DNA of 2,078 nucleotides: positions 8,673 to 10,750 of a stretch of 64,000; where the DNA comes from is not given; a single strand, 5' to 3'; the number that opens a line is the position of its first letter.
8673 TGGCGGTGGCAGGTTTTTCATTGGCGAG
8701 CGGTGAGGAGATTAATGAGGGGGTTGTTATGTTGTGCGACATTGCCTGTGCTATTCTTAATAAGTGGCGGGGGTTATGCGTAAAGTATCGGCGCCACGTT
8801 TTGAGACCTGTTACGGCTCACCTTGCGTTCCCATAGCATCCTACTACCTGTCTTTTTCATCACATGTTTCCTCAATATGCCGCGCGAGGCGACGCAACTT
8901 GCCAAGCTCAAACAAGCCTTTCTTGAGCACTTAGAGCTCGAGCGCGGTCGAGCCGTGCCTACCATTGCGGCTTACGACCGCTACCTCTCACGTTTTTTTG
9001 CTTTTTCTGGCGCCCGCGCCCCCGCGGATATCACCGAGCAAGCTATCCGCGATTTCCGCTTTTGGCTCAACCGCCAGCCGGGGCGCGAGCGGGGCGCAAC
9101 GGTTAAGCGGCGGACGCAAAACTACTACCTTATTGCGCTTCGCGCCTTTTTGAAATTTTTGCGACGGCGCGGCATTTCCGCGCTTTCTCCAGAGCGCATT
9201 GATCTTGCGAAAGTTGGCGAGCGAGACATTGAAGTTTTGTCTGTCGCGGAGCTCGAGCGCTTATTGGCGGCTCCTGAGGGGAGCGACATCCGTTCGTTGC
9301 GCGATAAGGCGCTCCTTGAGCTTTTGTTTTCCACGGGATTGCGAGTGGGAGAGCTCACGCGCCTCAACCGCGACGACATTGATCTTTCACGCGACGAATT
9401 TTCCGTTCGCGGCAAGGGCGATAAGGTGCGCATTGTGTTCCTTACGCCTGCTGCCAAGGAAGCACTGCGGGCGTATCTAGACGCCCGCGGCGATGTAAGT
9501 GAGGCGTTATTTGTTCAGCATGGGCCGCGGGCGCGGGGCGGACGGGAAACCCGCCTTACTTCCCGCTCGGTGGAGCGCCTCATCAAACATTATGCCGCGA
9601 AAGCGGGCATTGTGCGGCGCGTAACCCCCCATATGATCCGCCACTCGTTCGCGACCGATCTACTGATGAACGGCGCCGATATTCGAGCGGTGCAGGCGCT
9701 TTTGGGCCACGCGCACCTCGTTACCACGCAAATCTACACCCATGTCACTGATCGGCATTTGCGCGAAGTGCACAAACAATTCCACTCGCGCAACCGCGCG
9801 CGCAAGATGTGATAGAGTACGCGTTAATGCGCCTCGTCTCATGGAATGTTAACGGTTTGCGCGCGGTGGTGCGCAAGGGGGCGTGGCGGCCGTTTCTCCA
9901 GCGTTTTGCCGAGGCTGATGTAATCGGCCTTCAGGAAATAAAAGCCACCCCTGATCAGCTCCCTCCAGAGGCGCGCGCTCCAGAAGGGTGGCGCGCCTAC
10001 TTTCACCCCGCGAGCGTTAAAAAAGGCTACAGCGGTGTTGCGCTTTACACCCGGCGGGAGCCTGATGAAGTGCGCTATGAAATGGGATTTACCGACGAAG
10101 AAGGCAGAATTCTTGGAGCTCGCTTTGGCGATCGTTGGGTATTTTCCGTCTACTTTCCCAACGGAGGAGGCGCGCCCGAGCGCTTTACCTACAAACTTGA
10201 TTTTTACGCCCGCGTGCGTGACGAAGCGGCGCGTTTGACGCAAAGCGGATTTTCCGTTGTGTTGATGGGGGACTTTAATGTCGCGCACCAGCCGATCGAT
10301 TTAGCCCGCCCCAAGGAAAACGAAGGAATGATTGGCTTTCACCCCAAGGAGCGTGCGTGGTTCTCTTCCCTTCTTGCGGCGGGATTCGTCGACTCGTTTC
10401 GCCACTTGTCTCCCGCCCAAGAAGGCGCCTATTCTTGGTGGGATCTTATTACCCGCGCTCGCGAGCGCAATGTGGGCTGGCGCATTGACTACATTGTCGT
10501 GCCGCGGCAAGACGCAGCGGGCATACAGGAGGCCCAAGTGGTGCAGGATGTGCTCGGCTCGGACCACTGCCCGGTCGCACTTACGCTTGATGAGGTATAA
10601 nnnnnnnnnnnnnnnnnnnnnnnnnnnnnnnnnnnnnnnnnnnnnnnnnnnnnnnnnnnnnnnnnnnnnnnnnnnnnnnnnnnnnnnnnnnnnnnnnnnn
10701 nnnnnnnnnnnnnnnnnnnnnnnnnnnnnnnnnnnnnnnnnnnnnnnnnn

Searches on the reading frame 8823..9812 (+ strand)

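Call 12: search_protein_families(library=pfam, proteins=[window:8823-9812:+], max_evalue=0.01)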
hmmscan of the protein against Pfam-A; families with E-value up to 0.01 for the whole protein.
window:8823-9812:+ (329 aa): 4 families
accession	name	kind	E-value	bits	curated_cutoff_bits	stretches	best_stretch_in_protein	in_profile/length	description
PF00589.27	Phage_integrase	-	6.5e-45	153.4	27.1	1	138-311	2-171/172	Phage integrase family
PF02899.23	Phage_int_SAM_1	-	9.5e-12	45.5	22.3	1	31-117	2-83/83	Phage integrase, N-terminal SAM-like domain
PF13495.12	Phage_int_SAM_4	-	6e-10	39.8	27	1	31-84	3-55/85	Phage integrase, N-terminal SAM-like domain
PF13102.12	Phage_int_SAM_5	-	0.0004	21.1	22.3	1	37-118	10-87/98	Phage integrase SAM-like domain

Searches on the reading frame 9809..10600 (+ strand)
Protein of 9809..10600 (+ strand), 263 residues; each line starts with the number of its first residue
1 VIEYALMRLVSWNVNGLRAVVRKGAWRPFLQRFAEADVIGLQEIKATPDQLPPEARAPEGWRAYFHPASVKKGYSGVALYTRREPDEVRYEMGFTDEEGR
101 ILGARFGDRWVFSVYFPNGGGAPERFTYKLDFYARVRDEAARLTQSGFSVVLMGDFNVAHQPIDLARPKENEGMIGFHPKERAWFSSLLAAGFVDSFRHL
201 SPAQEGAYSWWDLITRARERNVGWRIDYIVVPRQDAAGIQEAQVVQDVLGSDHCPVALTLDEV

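Call 12: search_protein_families(library=pfam, proteins=[window:9809-10600:+], max_evalue=0.01)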
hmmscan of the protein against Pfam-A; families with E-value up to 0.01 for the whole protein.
window:9809-10600:+ (263 aa): 1 family
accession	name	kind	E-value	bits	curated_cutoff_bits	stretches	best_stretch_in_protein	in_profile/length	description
PF03372.29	Exo_endo_phos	-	2.4e-30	106.3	24.5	1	10-253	1-225/225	Endonuclease/Exonuclease/phosphatase family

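Call 74: find_homologous_proteins(query=window:9827-10600:+, max_evalue=1e-60)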
Query window:9827-10600:+ (257 aa): 2242 proteins with E <= 1e-60 among 8000 candidates; the best 120 are listed.
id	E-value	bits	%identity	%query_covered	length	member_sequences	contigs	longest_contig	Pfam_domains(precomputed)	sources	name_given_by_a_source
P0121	7.7e-170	581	98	100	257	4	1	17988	PF03372.30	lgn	-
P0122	1.5e-133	462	77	99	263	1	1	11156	PF03372.30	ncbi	-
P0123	3.6e-129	448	73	100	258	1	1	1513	PF03372.30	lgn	-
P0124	1.4e-87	311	55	99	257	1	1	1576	PF03372.30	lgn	-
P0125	5.4e-87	309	55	99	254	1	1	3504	PF03372.30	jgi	jgi:exodeoxyribonuclease-3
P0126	1.7e-86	308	53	99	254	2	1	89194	PF14529.13,PF03372.30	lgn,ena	-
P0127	1.9e-86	308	56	99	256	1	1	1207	PF03372.30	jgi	jgi:exodeoxyribonuclease-3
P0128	6.1e-85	303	54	99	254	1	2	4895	PF14529.13,PF03372.30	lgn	-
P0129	7.0e-85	303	53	99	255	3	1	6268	PF03372.30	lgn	-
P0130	7.8e-85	302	53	100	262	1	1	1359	PF03372.30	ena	-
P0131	2.0e-84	301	52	99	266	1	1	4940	PF03372.30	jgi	-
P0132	3.2e-84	300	55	99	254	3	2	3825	PF03372.30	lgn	-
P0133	5.5e-84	300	54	99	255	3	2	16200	PF03372.30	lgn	-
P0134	1.2e-83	298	55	97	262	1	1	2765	PF03372.30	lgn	-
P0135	1.4e-83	298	54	99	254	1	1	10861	PF03372.30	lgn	-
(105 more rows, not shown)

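Call 75: find_encoding_contigs(protein=P0122, flank=8000, max_places=2)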
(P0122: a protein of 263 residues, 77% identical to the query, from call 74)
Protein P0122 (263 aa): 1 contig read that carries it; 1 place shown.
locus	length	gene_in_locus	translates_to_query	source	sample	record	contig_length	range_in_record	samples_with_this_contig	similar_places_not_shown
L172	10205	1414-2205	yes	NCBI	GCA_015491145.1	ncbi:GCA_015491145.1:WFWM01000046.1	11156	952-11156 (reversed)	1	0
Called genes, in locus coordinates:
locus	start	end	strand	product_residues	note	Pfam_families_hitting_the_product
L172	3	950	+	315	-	?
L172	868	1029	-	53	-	-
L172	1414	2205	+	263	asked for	PF03372:Exo_endo_phos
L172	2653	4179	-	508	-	PF01743:PolyA_pol, PF12627:PolyA_pol_RNAbd, PF01966:HD, PF13735:tRNA_NucTran2_2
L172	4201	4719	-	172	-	-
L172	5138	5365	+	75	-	-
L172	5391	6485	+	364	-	-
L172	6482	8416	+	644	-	PF00881:Nitroreductase (weak)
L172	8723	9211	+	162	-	PF02021:UPF0102 (weak)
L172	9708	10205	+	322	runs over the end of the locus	PF01939:NucS_C (faint)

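Call 76: find_encoding_contigs(protein=P0123, flank=8000, max_places=2)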
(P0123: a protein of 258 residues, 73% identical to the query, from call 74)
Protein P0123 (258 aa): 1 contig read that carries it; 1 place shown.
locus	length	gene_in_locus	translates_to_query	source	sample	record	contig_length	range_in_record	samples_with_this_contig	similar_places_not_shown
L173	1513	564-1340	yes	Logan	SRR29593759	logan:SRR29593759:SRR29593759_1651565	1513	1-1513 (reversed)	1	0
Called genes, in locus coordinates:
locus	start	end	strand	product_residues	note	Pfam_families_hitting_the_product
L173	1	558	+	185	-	?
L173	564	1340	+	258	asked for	PF03372:Exo_endo_phos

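Call 86: search_protein_families(library=pfam, proteins=[L172:4201-4719:-], max_evalue=1)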
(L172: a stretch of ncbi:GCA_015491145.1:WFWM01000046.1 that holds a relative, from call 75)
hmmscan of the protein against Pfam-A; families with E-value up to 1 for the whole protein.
L172:4201-4719:- (172 aa): 11 families
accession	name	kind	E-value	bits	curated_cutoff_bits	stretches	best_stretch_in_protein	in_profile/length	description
PF01442.23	Apolipoprotein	-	0.007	16.5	90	1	12-151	63-174/190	Apolipoprotein A1/A4/E domain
PF10199.14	Adaptin_binding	-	0.051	14.8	32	0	69-158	5-80/98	Alpha and gamma adaptin binding protein p34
PF12486.13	VasL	-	0.065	13.6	27.3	1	72-119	94-142/147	Type VI secretion system, EvfB, or VasL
PF16516.10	CC2-LZ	-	0.073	14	35.3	1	124-151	69-96/100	Leucine zipper of domain CC2 of NEMO, NF-kappa-B essential modulator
PF16888.10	YwqH-like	-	0.076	13.7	33.7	0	118-148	71-101/123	YwqH-like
PF04136.21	COG3_N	-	0.095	13.1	27.9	0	94-157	5-68/147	Conserved oligomeric Golgi complex subunit 3, N-terminal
PF20687.2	CsoSCA_N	-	0.11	13.1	27.5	1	53-93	7-47/93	Carboxysome Shell Carbonic Anhydrase, N-terminal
PF09177.16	STX6_10_61_N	-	0.19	12.7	29.4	0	121-160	34-73/99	Syntaxin 6/10/61, N-terminal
PF03961.19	FapA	-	0.27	11.2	31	0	84-158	154-226/272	Flagellar Assembly Protein A beta solenoid domain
PF03462.23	PCRF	-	0.31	11.2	24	0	103-155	21-84/194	PCRF domain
PF16523.10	betaPIX_CC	-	0.37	11.1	26.8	1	13-44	37-68/85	betaPIX coiled coil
